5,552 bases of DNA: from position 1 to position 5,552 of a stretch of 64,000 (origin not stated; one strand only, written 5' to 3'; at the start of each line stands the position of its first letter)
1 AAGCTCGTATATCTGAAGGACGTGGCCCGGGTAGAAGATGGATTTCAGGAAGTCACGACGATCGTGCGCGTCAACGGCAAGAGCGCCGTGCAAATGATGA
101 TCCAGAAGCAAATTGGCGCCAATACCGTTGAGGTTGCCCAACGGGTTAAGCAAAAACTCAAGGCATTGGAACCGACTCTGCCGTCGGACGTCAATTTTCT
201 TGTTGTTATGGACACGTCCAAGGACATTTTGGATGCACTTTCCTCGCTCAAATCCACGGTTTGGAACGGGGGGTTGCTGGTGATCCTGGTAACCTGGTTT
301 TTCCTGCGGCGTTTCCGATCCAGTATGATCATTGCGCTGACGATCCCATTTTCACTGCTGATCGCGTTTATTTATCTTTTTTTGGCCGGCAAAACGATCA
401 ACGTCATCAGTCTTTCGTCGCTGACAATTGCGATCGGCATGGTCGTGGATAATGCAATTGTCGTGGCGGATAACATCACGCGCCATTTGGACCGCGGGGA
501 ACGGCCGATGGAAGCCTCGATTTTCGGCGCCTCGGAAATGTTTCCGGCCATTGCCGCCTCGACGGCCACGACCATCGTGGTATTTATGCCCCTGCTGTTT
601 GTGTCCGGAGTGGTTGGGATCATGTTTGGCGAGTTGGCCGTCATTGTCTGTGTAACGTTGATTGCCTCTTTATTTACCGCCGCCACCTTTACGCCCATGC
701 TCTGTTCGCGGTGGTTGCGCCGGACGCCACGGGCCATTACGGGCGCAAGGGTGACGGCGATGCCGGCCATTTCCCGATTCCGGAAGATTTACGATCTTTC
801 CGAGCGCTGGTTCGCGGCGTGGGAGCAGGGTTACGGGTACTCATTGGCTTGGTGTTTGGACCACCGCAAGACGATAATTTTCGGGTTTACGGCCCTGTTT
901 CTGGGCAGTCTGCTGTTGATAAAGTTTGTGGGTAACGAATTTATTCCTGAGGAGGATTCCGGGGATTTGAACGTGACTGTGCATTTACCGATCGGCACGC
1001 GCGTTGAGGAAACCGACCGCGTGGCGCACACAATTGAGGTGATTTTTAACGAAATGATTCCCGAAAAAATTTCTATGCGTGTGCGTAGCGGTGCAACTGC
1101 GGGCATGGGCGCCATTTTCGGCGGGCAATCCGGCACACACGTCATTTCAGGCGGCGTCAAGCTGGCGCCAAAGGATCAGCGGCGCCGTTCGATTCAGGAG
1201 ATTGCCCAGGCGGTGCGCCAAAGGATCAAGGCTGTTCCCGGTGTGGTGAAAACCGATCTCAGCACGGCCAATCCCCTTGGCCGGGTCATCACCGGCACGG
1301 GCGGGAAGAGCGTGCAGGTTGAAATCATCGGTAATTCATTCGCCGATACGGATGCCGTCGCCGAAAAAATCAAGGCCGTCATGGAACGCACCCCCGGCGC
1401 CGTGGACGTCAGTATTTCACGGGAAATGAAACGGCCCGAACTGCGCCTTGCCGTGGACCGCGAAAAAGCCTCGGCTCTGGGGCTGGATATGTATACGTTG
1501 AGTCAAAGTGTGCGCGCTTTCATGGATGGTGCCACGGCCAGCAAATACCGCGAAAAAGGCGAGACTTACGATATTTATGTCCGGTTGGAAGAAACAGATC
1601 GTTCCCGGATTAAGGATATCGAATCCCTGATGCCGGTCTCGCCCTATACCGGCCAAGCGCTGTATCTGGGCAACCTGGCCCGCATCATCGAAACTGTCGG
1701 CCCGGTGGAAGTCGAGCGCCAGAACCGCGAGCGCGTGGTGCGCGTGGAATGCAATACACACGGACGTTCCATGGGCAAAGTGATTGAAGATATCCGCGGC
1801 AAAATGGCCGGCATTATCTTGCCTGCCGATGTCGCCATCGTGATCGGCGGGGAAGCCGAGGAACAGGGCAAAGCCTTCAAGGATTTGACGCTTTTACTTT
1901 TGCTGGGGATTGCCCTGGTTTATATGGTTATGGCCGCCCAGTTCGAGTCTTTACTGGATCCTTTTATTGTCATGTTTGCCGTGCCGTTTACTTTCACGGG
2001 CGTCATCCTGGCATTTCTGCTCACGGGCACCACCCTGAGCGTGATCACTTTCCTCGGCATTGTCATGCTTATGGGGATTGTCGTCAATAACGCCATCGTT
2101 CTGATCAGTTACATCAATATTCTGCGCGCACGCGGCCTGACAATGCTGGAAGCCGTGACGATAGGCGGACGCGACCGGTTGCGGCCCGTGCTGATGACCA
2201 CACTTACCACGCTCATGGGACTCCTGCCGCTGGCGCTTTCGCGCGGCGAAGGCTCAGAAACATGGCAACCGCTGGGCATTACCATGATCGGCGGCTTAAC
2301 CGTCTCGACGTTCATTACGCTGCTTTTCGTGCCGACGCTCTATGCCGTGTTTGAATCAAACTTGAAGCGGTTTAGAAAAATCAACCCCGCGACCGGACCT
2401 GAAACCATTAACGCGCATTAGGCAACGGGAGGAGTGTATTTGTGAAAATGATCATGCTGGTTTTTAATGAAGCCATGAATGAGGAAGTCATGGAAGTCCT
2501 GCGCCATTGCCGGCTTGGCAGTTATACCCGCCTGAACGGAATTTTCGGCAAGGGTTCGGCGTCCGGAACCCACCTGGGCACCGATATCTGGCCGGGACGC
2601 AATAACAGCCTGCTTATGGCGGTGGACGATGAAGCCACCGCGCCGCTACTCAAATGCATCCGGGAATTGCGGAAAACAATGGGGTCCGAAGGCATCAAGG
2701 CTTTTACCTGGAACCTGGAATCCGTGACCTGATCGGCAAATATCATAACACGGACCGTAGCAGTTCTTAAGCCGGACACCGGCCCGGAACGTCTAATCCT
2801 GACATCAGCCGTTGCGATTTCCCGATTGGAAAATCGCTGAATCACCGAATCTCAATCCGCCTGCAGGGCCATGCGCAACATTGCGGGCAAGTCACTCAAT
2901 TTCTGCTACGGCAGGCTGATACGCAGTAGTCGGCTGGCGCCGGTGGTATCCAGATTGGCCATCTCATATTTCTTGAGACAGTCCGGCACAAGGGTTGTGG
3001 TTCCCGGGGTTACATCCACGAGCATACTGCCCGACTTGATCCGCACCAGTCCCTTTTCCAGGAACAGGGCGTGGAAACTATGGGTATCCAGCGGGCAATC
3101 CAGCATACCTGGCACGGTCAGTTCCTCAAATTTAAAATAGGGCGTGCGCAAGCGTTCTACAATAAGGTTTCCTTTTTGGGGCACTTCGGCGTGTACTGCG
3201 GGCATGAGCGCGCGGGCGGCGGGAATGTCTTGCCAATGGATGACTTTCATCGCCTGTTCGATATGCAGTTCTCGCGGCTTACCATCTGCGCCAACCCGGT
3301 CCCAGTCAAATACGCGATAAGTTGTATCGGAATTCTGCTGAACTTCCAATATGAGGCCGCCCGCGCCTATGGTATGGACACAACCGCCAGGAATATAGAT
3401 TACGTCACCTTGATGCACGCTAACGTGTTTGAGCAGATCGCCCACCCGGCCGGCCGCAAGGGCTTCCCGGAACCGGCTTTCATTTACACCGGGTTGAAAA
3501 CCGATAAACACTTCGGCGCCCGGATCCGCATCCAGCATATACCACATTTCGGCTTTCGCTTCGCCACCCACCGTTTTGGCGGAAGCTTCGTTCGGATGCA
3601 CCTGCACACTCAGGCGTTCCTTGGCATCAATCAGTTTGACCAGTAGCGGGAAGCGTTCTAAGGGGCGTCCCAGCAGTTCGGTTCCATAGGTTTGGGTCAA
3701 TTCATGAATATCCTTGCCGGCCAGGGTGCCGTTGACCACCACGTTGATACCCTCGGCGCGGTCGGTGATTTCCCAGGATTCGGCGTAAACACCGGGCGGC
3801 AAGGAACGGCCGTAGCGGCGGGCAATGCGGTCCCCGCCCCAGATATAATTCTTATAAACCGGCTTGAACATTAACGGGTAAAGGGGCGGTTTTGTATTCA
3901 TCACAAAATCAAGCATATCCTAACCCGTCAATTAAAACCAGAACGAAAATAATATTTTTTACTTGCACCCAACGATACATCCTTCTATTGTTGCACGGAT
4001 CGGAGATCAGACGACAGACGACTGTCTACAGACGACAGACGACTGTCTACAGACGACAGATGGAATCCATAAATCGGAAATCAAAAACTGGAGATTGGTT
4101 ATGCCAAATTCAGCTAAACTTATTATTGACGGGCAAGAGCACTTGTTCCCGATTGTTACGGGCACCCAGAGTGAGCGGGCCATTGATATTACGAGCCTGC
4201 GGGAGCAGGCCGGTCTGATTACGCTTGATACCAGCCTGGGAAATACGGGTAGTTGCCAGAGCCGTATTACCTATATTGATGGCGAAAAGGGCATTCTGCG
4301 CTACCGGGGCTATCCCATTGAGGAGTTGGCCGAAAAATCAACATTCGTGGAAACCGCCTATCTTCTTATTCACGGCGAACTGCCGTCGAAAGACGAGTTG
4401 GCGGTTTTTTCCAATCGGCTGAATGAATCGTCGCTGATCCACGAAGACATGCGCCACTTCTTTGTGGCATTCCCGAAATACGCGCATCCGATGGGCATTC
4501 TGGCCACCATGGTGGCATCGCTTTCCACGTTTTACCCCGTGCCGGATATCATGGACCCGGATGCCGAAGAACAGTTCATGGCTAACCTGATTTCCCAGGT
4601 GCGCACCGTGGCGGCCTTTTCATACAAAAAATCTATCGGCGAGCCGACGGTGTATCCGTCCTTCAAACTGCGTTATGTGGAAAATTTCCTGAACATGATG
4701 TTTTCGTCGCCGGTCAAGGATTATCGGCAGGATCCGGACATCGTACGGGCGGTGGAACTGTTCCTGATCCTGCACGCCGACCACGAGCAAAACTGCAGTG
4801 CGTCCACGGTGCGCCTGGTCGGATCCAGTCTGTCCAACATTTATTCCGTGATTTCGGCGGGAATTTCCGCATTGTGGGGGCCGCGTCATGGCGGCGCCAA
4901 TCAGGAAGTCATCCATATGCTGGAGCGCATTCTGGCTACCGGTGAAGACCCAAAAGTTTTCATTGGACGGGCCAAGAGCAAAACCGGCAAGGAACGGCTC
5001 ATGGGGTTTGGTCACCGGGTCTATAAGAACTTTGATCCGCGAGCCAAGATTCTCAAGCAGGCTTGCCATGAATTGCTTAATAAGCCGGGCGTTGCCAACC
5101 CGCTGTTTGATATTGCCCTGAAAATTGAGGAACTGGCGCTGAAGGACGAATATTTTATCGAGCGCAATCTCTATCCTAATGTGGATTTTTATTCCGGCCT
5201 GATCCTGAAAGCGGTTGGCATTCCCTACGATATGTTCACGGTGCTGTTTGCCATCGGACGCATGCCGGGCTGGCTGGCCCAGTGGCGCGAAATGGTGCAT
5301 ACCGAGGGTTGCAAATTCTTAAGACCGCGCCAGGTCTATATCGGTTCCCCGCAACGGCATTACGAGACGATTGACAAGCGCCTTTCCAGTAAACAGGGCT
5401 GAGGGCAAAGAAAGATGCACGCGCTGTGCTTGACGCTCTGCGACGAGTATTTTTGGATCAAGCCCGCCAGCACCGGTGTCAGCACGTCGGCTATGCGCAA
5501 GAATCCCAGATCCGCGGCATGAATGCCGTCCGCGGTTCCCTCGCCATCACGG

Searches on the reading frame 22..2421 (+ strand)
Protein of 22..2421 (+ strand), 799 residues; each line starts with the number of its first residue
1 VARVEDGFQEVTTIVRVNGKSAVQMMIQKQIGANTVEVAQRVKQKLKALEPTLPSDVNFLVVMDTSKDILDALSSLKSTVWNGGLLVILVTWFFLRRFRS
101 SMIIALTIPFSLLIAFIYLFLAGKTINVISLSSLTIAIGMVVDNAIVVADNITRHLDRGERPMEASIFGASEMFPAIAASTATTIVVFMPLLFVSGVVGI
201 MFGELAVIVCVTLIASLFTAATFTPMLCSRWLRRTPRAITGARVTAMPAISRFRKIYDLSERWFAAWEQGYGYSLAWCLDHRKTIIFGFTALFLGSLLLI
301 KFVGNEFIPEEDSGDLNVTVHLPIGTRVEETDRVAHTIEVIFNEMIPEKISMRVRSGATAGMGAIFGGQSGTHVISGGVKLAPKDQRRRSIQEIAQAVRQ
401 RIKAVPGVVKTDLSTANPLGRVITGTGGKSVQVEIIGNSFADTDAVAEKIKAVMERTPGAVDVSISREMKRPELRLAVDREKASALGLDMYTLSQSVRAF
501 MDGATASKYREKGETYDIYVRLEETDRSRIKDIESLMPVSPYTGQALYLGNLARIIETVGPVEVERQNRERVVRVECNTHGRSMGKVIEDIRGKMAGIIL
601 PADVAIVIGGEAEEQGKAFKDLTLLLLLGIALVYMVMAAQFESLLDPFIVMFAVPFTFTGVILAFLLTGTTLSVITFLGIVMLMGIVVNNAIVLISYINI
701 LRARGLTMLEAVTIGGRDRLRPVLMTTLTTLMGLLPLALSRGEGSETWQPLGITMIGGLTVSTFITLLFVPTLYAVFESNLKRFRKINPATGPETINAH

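Call 72: search_protein_families(library=pfam, proteins=[window:22-2421:+], max_evalue=0.00001)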
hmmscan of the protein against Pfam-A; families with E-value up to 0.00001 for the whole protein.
window:22-2421:+ (799 aa): 2 families
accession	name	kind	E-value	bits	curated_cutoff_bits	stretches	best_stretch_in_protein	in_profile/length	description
PF00873.25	ACR_tran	-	4.7e-185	617.6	28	1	2-777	259-1020/1021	AcrB/AcrD/AcrF family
PF03176.21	MMPL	-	3.1e-11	43.2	20.5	2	15-256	80-322/333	MMPL family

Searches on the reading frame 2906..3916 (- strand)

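Call 72: search_protein_families(library=pfam, proteins=[window:2906-3916:-], max_evalue=0.00001)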
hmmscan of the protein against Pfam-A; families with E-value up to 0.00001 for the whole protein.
window:2906-3916:- (336 aa): 1 family
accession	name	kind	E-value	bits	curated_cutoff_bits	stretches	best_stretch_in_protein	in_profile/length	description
PF20511.4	PMI_typeI_cat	-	3.2e-15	56.9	22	1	17-129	4-121/143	Phosphomannose isomerase type I, catalytic domain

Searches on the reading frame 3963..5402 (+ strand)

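Call 72: search_protein_families(library=pfam, proteins=[window:3963-5402:+], max_evalue=0.00001)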
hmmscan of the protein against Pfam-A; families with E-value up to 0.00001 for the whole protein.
window:3963-5402:+ (479 aa): 1 family
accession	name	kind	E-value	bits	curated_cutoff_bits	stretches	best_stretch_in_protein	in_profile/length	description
PF00285.26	Citrate_synt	-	9.3e-134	446.4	27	1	92-456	2-357/357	Citrate synthase, C-terminal domain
